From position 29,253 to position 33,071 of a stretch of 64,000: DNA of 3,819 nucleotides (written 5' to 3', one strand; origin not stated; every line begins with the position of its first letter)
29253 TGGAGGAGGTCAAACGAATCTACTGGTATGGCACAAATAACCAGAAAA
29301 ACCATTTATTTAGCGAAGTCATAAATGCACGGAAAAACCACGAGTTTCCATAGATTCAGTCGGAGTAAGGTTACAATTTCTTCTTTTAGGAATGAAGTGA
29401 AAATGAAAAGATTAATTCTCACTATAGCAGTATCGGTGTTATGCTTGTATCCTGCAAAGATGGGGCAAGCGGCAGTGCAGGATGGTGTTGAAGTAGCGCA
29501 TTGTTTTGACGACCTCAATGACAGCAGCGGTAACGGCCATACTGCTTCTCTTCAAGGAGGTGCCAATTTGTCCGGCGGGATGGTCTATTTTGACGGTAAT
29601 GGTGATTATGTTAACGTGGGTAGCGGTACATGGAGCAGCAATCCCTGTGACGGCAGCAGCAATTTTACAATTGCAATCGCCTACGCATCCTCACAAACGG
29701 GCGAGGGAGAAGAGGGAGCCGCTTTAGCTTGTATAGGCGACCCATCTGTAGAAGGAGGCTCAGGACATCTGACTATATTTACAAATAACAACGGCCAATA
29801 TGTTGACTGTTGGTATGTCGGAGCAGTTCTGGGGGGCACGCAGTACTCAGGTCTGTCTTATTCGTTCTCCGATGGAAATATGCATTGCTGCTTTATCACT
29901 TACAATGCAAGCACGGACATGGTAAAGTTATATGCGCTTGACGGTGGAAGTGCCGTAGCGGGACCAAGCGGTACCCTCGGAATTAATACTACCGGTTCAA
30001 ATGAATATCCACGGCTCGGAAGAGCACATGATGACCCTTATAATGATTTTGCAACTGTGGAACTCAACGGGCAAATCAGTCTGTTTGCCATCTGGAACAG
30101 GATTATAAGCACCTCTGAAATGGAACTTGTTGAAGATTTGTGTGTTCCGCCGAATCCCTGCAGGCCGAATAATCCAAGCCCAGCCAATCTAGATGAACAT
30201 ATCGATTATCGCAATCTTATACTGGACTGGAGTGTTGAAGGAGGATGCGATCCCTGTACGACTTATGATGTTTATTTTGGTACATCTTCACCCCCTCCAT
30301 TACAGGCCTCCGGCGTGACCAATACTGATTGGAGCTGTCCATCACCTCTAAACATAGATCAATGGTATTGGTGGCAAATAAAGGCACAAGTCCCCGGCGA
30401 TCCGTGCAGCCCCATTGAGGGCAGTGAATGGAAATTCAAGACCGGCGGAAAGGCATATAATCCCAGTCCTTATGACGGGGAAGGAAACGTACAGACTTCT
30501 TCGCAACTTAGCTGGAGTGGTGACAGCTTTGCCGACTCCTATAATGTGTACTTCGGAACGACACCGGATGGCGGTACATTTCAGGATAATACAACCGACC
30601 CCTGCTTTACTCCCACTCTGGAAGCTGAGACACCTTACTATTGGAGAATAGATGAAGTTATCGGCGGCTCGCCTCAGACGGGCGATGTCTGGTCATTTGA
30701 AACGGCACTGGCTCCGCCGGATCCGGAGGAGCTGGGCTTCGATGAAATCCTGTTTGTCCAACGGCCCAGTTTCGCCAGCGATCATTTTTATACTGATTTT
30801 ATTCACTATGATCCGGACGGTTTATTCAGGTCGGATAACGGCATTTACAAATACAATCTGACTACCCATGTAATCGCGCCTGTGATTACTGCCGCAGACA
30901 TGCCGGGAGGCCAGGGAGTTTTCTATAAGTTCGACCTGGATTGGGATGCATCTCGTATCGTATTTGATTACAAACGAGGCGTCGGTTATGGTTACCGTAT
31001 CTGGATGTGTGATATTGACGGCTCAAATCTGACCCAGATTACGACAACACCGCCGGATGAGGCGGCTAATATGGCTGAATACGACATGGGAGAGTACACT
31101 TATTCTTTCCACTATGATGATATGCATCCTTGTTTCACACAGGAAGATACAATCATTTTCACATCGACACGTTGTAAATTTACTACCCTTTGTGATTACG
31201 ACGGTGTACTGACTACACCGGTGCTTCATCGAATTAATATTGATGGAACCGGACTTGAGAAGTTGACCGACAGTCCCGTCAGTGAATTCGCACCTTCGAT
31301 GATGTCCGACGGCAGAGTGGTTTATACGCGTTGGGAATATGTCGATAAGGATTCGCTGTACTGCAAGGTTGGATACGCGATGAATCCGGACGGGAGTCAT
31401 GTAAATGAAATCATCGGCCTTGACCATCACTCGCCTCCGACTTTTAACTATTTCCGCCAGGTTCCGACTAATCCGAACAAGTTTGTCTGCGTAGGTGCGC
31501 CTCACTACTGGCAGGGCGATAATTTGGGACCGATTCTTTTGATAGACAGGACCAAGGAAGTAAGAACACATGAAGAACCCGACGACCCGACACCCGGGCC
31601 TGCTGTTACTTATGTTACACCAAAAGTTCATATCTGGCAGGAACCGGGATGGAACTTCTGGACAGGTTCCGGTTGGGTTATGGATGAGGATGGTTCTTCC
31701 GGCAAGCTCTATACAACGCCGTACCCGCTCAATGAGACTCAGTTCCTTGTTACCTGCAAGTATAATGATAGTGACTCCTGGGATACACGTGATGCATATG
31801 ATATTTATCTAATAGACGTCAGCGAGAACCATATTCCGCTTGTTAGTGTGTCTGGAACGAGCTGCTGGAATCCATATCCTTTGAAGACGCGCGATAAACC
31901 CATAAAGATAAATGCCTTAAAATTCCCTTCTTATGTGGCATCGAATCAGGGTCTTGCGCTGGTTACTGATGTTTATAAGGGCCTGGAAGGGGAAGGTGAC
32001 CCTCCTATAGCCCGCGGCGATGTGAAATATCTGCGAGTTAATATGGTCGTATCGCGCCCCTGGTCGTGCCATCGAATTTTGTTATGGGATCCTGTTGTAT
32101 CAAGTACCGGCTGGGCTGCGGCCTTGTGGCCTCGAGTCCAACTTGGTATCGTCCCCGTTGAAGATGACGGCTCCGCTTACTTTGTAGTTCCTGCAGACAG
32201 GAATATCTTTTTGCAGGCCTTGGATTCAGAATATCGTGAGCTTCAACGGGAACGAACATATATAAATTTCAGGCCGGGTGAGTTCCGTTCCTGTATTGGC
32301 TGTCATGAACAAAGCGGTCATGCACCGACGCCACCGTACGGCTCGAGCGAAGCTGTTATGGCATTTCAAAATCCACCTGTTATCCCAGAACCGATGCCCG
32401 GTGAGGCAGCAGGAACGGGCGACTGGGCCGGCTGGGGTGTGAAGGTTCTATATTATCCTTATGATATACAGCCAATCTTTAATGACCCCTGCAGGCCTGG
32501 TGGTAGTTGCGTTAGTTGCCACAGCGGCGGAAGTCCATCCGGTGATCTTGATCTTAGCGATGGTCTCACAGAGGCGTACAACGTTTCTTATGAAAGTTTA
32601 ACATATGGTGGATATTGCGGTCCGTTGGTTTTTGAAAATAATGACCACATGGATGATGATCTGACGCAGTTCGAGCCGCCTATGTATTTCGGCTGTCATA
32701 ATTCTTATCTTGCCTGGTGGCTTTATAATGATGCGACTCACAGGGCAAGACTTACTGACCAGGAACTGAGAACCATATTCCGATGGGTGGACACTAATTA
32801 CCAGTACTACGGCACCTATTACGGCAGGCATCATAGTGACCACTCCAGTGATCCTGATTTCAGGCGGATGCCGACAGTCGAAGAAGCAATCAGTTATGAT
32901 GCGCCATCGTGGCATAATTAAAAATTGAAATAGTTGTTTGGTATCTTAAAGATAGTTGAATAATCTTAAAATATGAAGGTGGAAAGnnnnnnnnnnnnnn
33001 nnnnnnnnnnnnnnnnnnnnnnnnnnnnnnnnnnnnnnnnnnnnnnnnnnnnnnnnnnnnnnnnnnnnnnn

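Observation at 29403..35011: Adjacent secreted haem-c/beta-propeller genes: a LamG-propeller-2xCxxCH giant plus a propeller-cytochrome c peroxidase fusion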

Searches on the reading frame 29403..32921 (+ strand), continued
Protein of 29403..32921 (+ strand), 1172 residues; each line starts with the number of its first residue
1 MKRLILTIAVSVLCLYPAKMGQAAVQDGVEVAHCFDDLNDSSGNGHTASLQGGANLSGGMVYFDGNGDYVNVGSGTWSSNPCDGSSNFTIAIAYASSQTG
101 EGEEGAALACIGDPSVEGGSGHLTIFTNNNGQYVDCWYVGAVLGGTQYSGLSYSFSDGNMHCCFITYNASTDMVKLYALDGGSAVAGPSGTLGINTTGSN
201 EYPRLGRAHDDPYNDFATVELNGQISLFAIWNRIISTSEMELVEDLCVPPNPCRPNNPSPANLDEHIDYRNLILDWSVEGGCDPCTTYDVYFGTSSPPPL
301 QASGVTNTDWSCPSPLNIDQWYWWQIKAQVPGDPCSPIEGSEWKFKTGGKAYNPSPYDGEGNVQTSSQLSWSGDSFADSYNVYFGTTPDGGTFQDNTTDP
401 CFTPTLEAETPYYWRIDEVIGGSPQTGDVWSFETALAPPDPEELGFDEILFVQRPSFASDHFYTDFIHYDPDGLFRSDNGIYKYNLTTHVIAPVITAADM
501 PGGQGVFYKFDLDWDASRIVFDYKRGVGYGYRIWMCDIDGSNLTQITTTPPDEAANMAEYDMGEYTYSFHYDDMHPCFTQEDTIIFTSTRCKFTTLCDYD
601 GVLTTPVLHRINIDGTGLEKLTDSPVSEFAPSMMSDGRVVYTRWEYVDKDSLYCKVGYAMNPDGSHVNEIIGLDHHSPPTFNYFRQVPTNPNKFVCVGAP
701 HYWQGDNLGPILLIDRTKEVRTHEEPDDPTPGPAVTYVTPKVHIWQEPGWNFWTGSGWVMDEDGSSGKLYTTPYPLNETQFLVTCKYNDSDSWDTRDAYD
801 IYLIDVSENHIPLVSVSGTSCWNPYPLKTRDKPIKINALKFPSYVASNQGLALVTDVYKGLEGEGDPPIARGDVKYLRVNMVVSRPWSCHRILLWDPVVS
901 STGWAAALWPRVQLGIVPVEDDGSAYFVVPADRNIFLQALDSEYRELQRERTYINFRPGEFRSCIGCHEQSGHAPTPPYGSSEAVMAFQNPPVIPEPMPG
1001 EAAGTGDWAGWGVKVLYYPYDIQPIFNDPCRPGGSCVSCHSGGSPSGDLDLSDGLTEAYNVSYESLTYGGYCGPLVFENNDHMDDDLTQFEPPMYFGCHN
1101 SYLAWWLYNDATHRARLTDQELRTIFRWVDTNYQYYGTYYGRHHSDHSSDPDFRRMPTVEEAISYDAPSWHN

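Call 58: fold_search(model_id=the predicted structure, library=pdb)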
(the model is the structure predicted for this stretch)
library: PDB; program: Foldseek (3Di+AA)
matches with E <= 10: 1120; with E <= 0.001: 216
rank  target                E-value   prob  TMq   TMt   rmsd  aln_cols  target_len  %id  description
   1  5c2v_A                1.7e-27  1.00  0.42  0.63   5.5       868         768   16  Kuenenia stuttgartiensis Hydrazine Synthase (released 2015-10-14)
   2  5c2v_D                1.5e-26  1.00  0.42  0.62   5.8       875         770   16  Kuenenia stuttgartiensis Hydrazine Synthase (released 2015-10-14)
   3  9bfp_A                5.1e-12  1.00  0.17  0.19  29.4       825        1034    8  Cryo-EM structure of Sevenless extracellular domain (monomer) (released 2025-01-29)
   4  9bfq_A                3.4e-11  1.00  0.16  0.19  30.0       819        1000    8  Cryo-EM structure of Sevenless in complex with Bride of Sevenless (released 2025-01-29)
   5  9bfu_A                6.7e-11  1.00  0.17  0.12  28.4       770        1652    8  Cryo-EM structure of Sevenless extracellular domain (composite map of the dimer, pH 4.6) (released 2025-01-29)
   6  9bfs_A                9.7e-11  1.00  0.17  0.14  29.1       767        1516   10  Cryo-EM structure of Sevenless extracellular domain (dimer, pH 6.6) (released 2025-01-29)
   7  2w8b_A                5.2e-10  1.00  0.20  0.53  12.1       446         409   10  Crystal structure of processed TolB in complex with Pal (released 2009-02-17)
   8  9bhx                  5.5e-09  1.00  0.17  0.19  28.2       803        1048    8  Structure of the extracellular domain of Protein Sevenless (released 2025-01-22)
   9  9ozh_D                8.9e-09  1.00  0.14  0.10  28.1       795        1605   11  Cryo-EM structure of 1:2:1 ROS1/NEL/NICOL holo-complex, conformation 2. (released 2026-02-25)
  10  9ozi_A                3.5e-08  1.00  0.14  0.10  28.0       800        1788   11  Cryo-EM structure of chicken ROS1 in apo-state. This is the complete map and model. (released 2026-02-25)
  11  9ozc_A                3.5e-08  1.00  0.13  0.10  29.0       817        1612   12  Cryo-EM structure of 1:2:1 ROS1/NEL/NICOL holo-complex, conformation 1. (released 2026-02-25)
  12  8em7_A                2.4e-07  1.00  0.17  0.05  17.1       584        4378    9  Cryo-EM structure of LRP2 at pH 5.2 (released 2023-02-08)
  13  2dso_E                1.0e-06  1.00  0.16  0.50   6.6       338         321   12  Crystal structure of D138N mutant of Drp35, a 35kDa drug responsive protein from Staphylococcus aureus (released 2006-12-12)
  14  5yp4_D                1.1e-06  1.00  0.16  0.24  13.8       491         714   11  Crystal structure of dipeptidyl peptidase IV (DPP IV) with Lys-Pro from Pseudoxanthomonas mexicana WO24 (released 2018-02-21)
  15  5yp1_B                1.4e-06  1.00  0.16  0.24  15.0       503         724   11  Crystal structure of dipeptidyl peptidase IV (DPP IV) from Pseudoxanthomonas mexicana WO24 (released 2018-02-21)
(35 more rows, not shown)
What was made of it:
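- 29403..32921 (+): Gene 1: HzsA-related (hydrazine synthase alpha-like) di-haem c protein with an N-terminal accessory arm, 1172 aa. Foldseek top hit 5c2v_A at E=1.7e-27, TM 0.63 (call 58).
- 30738..31982 (+): N-terminal beta-propeller of the HzsA-like core (aa ~446-860). Foldseek alignment to 5c2v_A spans 868 columns (call 58).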

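Call 65: search_protein_families(library=pfam, alignment_id=A5, max_evalue=0.001)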
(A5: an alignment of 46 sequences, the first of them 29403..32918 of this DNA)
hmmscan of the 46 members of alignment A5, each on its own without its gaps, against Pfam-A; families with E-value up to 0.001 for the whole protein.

A. member 1, window:29403-32918:+ (1172 aa): 1 family
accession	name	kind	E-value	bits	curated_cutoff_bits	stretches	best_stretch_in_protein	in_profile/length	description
PF18582.6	HZS_alpha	-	4.2e-19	69.3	26.6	1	872-969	1-98/98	Hydrazine synthase alpha subunit middle domain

B. families by the number of members that match (of 46 scanned): 19 families
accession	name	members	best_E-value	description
PF18582.6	HZS_alpha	46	1.5e-27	Hydrazine synthase alpha subunit middle domain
PF13385.13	Laminin_G_3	11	3.3e-23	Concanavalin A-like lectin/glucanases superfamily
PF13442.11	Cytochrome_CBB3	9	6.4e-08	Cytochrome C oxidase, cbb3-type, subunit III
PF07676.18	PD40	8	5.2e-08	WD40-like Beta Propeller Repeat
PF00754.31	F5_F8_type_C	4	1.8e-11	F5/8 type C domain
PF22633.2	F5_F8_type_C_2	4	1.1e-09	NedA-like, galactose-binding domain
PF02210.31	Laminin_G_2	4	2.3e-07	Laminin G domain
PF11845.13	Tll0287-like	4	0.00016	Tll0287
PF08305.17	NPCBM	3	1.6e-41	NPCBM/NEW2 domain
PF07635.16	PSCyt1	2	0.00021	Planctomycete cytochrome C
PF03160.20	Calx-beta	1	2.5e-29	Calx-beta domain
PF22701.2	Mala_s_1-like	1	3.6e-22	Mal s 1 allergenic protein-like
PF25275.1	Golvesin_C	1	1.1e-16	Golvesin C-terminal domain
PF24135.1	DUF7402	1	3.3e-07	Domain of unknown function (DUF7402)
PF13620.12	CarboxypepD_reg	1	3.3e-06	Carboxypeptidase regulatory-like domain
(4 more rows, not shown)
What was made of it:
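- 29592..30119 (+): LamG/ConA-like jelly-roll candidate (aa ~64-239). Confident Laminin_G_3 hits occur in 11 of 45 N-extended relatives (call 65).
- On Laminin_G_3 / ConA-like lectin fold (PF13385): Relatives with a confident LamG on the same core exist (call 65).
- Closest known: Planctomycete PSCyt1 cytochrome module. Same: There is a short IQPI...C..CH context around one haem site, and 2 of 46 relatives give weak PSCyt1 hits (2e-4, call 65).
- Glycan-binding-type modules recur on HzsA-like cores: Laminin_G_3 in 11, F5_F8_type_C in 4, NPCBM in 3 and Laminin_G_2 in 4 of 45 (call 65).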

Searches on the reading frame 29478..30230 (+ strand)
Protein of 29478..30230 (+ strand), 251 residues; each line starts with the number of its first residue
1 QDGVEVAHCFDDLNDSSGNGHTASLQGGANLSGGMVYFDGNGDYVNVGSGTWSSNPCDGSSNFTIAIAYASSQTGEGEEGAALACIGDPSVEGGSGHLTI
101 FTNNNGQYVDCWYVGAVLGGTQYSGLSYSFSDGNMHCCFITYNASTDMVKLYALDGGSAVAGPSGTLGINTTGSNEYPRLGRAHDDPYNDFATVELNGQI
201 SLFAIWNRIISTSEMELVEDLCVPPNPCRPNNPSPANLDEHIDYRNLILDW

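Call 42: search_protein_families(library=pfam, proteins=[window:29478-30230:+], max_evalue=10)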
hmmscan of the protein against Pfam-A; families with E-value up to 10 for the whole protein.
window:29478-30230:+ (251 aa): 1 family
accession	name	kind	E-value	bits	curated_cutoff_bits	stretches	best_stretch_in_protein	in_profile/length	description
PF13385.13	Laminin_G_3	-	0.0016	19.1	27.6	1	39-214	1-149/151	Concanavalin A-like lectin/glucanases superfamily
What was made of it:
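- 29592..30119 (+): Pfam Laminin_G_3 at E=0.0016, 19.1 bits (below the 27.6 cut-off), profile positions 1-149 of 151 (call 42).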

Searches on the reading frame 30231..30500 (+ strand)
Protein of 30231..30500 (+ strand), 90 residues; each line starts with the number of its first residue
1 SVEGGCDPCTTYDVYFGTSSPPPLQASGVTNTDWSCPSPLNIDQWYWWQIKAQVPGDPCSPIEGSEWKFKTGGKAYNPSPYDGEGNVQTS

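Call 42: search_protein_families(library=pfam, proteins=[window:30231-30500:+], max_evalue=10)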
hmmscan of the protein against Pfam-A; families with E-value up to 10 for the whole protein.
window:30231-30500:+ (90 aa): 0 families
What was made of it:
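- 30222..30446 (+): Fn3/Ig-like beta-sandwich module 1 (aa ~274-348; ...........WKFKT). No Pfam hit (call 42).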
